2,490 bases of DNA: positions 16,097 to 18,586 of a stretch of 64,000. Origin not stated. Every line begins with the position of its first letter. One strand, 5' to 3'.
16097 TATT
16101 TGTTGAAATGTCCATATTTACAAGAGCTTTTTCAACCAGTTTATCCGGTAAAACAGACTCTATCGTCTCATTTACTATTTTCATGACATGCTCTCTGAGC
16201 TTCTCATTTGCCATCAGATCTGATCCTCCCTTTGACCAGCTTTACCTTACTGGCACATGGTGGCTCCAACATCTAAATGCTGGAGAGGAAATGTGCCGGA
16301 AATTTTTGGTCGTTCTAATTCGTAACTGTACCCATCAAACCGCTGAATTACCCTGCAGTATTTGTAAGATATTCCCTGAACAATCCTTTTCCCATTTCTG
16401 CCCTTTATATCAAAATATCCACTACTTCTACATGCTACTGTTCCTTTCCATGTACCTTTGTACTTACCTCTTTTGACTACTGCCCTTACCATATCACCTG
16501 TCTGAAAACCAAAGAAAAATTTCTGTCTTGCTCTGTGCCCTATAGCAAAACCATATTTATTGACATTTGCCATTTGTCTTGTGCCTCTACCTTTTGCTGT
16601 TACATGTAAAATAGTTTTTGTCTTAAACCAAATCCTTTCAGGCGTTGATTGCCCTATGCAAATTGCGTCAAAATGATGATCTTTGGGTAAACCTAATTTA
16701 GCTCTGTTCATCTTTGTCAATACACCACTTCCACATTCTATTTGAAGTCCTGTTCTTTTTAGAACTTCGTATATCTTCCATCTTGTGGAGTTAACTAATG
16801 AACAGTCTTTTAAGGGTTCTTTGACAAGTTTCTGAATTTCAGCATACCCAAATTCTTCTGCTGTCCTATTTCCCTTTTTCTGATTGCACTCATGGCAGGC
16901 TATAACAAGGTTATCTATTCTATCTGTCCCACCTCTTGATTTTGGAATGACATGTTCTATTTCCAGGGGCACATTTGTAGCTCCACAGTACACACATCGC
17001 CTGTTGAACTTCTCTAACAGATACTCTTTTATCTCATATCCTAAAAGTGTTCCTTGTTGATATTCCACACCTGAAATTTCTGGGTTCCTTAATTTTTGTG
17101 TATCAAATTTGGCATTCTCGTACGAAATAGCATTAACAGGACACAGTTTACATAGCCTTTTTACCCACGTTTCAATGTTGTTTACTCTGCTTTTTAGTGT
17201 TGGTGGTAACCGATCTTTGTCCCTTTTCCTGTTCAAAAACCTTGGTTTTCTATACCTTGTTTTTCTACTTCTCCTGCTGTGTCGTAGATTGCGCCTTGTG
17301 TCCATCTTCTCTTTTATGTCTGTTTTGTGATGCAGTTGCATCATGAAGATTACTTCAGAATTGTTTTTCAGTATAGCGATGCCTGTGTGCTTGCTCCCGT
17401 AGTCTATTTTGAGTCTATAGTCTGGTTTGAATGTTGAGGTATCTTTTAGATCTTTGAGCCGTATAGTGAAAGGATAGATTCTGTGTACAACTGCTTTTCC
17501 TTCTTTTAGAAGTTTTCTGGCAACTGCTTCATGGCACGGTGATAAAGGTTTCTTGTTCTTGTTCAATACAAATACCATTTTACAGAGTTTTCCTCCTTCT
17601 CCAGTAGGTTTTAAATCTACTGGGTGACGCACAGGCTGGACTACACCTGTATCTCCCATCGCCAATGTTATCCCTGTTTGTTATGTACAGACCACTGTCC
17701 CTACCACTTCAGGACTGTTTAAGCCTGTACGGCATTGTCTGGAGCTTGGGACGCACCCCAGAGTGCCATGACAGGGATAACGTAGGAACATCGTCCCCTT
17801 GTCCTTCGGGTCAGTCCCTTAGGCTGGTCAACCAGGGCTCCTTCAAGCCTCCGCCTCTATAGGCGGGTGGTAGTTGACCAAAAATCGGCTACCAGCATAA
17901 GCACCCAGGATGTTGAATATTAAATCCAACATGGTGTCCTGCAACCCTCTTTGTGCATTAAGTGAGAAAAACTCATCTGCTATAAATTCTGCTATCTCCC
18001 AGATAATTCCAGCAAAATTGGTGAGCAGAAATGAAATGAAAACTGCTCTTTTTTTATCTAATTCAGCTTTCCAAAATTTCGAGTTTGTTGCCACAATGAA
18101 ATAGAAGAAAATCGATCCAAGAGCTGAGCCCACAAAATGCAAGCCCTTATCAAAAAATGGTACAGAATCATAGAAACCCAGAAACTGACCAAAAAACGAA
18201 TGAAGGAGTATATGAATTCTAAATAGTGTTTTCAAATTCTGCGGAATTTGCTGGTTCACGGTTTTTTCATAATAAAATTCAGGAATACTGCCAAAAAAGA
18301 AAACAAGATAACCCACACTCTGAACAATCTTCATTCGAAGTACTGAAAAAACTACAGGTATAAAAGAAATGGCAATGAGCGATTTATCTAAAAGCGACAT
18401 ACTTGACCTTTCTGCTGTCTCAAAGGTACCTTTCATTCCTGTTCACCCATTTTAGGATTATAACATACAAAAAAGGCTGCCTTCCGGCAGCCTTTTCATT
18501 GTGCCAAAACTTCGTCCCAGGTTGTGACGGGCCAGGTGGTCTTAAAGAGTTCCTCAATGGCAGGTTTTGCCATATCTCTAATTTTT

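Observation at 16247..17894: Complete IscB/omega-RNA (OMEGA) element in a Thermotogae genome, with guide and TAM readable from the junctions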

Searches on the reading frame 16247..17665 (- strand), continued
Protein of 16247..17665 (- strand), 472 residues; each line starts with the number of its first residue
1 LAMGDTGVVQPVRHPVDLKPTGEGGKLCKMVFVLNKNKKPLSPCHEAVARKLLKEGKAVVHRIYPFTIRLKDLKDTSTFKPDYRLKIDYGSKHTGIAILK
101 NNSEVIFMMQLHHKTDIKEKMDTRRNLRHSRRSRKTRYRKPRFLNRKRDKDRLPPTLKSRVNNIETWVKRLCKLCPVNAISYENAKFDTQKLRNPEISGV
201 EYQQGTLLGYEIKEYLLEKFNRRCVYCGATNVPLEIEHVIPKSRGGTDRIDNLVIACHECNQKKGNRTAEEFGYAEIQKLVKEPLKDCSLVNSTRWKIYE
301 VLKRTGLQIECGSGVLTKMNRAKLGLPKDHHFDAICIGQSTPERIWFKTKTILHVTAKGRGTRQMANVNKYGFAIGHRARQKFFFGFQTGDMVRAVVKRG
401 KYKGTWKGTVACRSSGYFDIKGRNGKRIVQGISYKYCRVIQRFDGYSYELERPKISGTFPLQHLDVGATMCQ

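Call 37: search_solved_structures(query=window:16247-17578:-, show_alignments=5, max_evalue=1e-22)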
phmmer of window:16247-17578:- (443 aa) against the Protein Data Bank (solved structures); distinct sequences matched with E-value up to 1e-22: 7.
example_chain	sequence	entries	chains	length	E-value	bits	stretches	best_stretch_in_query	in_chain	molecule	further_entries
9k30_A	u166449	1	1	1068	1.7e-47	165.6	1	116-309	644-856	TbaIscB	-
9k2z_A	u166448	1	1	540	1.6e-26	96.6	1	3-313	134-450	HfmIscB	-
11hx_A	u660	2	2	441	1.6e-25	93.3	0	106-311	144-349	IscB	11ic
11hr_A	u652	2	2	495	2e-25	92.9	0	106-311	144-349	IscB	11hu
7xht_A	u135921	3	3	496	1.2e-23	87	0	106-311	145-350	OgeuIscB | IscB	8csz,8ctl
7utn_D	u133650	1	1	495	1.3e-23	87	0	106-311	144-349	IscB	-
9liq_A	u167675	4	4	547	2.3e-23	86.1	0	106-311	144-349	Iscb | Iscb+Twin-Strep-tag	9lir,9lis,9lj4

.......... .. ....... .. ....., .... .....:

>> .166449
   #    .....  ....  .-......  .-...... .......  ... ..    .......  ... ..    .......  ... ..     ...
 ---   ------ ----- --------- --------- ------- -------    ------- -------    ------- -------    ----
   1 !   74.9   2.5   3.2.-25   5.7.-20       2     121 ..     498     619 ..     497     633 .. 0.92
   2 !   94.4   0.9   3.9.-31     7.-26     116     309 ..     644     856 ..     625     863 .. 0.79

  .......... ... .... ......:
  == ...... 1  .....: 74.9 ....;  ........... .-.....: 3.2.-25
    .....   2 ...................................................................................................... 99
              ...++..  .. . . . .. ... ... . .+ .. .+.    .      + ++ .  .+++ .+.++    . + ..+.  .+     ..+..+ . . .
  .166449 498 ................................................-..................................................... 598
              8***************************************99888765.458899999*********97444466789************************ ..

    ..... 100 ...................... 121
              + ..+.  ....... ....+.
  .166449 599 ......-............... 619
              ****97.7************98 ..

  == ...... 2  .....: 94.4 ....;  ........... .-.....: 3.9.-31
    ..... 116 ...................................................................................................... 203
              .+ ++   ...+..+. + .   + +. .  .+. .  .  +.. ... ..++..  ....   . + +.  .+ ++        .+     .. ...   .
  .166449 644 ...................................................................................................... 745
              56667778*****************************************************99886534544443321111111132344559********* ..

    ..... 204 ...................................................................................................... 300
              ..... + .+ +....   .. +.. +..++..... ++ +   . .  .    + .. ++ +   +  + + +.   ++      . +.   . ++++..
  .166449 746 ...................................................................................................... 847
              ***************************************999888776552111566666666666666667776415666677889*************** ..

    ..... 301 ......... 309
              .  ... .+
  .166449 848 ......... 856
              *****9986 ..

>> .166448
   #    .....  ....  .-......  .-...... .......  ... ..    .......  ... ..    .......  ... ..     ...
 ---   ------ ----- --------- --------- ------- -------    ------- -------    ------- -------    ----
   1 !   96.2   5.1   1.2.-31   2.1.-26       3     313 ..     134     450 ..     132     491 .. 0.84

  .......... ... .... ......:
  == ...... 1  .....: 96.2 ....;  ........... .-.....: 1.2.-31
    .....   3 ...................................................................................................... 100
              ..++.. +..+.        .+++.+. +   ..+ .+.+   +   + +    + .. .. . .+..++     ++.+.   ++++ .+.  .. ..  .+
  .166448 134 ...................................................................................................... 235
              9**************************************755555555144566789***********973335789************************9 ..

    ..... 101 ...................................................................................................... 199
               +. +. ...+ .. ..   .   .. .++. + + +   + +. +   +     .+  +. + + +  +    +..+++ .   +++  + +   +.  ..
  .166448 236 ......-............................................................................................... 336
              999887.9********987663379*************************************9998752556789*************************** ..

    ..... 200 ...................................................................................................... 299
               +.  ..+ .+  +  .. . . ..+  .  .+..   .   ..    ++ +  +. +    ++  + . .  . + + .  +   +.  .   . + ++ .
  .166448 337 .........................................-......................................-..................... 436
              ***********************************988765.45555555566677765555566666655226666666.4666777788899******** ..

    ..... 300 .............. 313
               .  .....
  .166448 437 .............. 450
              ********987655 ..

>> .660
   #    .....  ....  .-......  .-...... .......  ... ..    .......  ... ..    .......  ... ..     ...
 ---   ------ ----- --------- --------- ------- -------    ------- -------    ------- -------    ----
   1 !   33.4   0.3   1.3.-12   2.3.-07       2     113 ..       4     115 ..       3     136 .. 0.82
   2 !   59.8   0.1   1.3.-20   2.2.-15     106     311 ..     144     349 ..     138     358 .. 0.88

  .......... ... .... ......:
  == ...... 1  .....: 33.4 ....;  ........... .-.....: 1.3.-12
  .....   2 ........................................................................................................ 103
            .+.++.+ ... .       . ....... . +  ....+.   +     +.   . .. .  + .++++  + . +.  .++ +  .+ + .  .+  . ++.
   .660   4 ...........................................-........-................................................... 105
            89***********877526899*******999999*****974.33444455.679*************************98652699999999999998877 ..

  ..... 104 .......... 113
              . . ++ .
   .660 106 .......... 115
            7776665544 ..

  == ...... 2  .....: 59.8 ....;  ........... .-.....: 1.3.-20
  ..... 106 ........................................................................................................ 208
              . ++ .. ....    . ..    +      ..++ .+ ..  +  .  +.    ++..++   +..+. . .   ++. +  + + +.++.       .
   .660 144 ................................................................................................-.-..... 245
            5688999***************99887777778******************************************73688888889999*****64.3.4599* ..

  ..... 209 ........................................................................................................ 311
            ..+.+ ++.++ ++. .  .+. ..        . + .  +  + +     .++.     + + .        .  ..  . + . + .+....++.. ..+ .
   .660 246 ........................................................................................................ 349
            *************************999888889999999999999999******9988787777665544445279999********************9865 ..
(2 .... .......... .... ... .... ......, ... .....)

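Call 42: search_protein_families(library=ncbifam, proteins=[window:16247-17578:-], max_evalue=0.001)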
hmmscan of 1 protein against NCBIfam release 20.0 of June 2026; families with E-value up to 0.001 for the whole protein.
window:16247-17578:- (443 aa): 4 families
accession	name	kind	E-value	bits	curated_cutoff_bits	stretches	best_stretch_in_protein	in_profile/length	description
NF040563.1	guided_IscB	equivalog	5.6e-132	439.6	175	1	2-309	1-314/314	RNA-guided endonuclease IscB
NF049971.1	CRISPR_Cas9d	exception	2.5e-19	69.4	375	2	182-242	535-600/986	type II CRISPR RNA-guided endonuclease Cas9d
TIGR01865.2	cas_Csn1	equivalog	2.4e-09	36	100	1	182-252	563-641/1070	type II CRISPR RNA-guided endonuclease Cas9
TIGR02646.1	TIGR02646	subfamily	0.00018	21.6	52.15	1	182-253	14-94/144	retron system putative HNH endonuclease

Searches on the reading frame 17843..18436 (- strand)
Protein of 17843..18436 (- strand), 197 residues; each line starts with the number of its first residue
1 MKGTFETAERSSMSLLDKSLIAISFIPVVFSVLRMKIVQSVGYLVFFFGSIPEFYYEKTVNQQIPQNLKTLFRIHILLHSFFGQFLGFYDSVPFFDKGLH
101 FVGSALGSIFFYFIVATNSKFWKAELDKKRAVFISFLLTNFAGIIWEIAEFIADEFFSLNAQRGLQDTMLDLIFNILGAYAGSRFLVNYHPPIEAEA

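Call 4: search_protein_families(library=pfam, proteins=[window:17843-18436:-], max_evalue=0.01)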
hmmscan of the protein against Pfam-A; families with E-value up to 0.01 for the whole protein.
window:17843-18436:- (197 aa): 0 families

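Call 11: find_homologous_proteins(query=window:17843-18436:-)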
Query window:17843-18436:- (197 aa): 15 proteins with E <= 0.001 among 108 candidates.
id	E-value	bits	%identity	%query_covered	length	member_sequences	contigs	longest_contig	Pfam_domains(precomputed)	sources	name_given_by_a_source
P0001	9.7e-123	425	100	100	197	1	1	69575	PF09997.15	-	-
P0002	4.3e-81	290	70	95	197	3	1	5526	PF09997.15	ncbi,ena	ncbi:MAG TPA: hypothetical protein VIL29_10860 [Pseudothermotoga sp.]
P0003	1.5e-63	232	57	94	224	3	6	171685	PF09997.15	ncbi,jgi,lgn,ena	-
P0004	1.4e-57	213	55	93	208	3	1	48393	PF09997.15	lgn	-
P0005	1.4e-50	190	52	95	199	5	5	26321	PF09997.15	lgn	-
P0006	2.2e-46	176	53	81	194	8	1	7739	PF09997.15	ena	-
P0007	7.1e-46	175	53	82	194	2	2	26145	PF09997.15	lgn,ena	-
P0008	1.8e-45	173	49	86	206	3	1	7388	PF09997.15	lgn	-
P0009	9.2e-45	171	52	83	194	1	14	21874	PF09997.15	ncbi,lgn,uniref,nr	ncbi:MAG: hypothetical protein H5T93_09800 [Pseudothermotoga sp.]|uniref:hypothetical protein n=1 Ta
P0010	1.1e-43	168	52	81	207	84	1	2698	PF09997.15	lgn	-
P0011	2.3e-40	157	46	89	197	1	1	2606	PF09997.15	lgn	-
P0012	6.2e-40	155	45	92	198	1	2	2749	PF09997.15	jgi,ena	-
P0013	2.7e-39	153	44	90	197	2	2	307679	PF09997.15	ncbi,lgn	-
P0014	3.7e-39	153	44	90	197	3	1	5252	PF09997.15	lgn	-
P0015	2.1e-13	69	34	72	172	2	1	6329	PF09997.15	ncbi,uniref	ncbi:hypothetical protein [Anaerosolibacter sp.]|uniref:hypothetical protein n=1 Tax=Anaerosolibacte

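Call 21: find_encoding_contigs(protein=P0002, flank=2500, max_places=4)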
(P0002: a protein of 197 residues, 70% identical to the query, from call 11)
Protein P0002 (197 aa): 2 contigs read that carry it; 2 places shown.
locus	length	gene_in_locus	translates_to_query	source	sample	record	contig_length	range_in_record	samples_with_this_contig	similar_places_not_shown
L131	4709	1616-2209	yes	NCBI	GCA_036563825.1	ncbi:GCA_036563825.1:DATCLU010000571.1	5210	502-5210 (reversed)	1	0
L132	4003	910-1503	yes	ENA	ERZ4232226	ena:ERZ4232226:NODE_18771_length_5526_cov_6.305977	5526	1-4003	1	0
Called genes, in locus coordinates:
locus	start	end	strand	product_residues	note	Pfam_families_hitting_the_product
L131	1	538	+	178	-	?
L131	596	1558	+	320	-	PF03480:DctP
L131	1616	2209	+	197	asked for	PF09997:DUF2238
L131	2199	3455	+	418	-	PF13660:DUF4147, PF05161:MOFRL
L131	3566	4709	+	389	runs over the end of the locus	-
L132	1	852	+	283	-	?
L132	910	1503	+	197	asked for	PF09997:DUF2238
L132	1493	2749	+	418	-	PF13660:DUF4147, PF05161:MOFRL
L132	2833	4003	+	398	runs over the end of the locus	-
